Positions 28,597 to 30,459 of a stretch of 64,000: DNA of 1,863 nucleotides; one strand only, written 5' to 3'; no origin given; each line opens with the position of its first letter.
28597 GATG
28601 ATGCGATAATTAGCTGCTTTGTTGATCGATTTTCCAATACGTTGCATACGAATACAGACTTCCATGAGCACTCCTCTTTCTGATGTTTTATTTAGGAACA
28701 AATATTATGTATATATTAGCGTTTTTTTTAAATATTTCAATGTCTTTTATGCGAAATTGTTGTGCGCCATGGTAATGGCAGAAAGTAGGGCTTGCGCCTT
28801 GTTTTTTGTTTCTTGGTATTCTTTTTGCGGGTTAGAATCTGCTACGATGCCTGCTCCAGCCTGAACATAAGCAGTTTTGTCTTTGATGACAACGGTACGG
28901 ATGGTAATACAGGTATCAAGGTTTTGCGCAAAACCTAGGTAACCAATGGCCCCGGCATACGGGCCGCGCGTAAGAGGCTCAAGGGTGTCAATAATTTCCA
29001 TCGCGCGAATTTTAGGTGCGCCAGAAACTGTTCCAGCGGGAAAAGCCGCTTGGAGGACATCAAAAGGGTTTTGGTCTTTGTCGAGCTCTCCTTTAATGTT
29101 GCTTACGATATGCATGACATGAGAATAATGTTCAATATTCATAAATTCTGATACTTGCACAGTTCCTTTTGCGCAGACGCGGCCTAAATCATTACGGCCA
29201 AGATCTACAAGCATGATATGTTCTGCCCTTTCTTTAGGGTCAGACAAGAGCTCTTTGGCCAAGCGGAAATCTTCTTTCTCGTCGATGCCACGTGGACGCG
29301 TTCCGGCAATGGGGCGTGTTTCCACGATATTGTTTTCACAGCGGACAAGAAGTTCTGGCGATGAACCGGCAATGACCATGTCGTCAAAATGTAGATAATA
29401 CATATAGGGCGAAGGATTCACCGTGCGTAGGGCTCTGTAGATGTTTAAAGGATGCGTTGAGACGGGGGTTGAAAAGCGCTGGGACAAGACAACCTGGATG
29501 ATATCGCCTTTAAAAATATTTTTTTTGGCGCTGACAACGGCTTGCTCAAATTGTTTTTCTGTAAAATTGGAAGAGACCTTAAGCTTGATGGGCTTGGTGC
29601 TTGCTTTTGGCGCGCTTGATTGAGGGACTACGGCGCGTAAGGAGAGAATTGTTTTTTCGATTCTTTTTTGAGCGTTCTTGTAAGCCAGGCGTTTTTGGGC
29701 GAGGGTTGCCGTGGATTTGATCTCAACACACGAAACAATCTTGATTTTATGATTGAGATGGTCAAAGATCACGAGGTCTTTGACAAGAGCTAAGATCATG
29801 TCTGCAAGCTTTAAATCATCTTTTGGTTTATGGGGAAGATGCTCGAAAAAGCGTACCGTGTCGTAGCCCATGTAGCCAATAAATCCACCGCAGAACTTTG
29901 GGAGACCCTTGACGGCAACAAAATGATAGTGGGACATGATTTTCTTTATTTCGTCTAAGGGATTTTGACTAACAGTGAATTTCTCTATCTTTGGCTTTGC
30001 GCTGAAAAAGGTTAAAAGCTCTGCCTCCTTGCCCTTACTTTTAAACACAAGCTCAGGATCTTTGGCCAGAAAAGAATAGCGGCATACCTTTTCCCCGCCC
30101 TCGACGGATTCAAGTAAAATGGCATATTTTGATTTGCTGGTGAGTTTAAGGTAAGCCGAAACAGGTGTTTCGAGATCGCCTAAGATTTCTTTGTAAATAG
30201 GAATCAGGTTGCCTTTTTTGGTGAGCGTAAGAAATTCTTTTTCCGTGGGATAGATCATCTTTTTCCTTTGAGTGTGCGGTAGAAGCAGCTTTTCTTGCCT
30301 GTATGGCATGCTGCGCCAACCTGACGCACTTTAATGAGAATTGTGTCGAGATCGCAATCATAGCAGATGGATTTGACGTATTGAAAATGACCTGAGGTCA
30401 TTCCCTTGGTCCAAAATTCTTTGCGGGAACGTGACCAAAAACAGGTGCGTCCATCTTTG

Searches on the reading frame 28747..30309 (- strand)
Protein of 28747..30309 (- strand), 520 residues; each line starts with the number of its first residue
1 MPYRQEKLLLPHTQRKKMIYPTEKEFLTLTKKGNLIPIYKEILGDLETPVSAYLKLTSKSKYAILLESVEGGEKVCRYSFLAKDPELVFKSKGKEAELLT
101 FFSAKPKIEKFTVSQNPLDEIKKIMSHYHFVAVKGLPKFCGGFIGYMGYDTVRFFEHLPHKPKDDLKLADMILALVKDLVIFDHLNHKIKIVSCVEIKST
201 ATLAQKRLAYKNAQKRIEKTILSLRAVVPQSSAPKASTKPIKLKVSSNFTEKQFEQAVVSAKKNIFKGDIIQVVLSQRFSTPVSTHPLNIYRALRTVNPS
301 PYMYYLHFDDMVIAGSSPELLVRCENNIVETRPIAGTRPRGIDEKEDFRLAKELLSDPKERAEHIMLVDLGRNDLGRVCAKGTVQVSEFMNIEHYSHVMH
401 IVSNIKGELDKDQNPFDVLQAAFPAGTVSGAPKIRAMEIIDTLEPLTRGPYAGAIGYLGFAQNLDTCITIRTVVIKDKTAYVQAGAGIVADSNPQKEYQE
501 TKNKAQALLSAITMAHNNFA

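Call 30: search_protein_families(library=pfam, proteins=[window:28747-30309:-], max_evalue=0.1)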
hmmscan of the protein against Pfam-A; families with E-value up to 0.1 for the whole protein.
window:28747-30309:- (520 aa): 2 families
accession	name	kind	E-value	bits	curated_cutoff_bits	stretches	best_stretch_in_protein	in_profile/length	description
PF00425.24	Chorismate_bind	-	8e-96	321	27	1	251-504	2-257/257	chorismate binding enzyme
PF04715.19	Anth_synt_I_N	-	2.4e-37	128.8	23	1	45-190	1-139/140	Anthranilate synthase component I, N terminal region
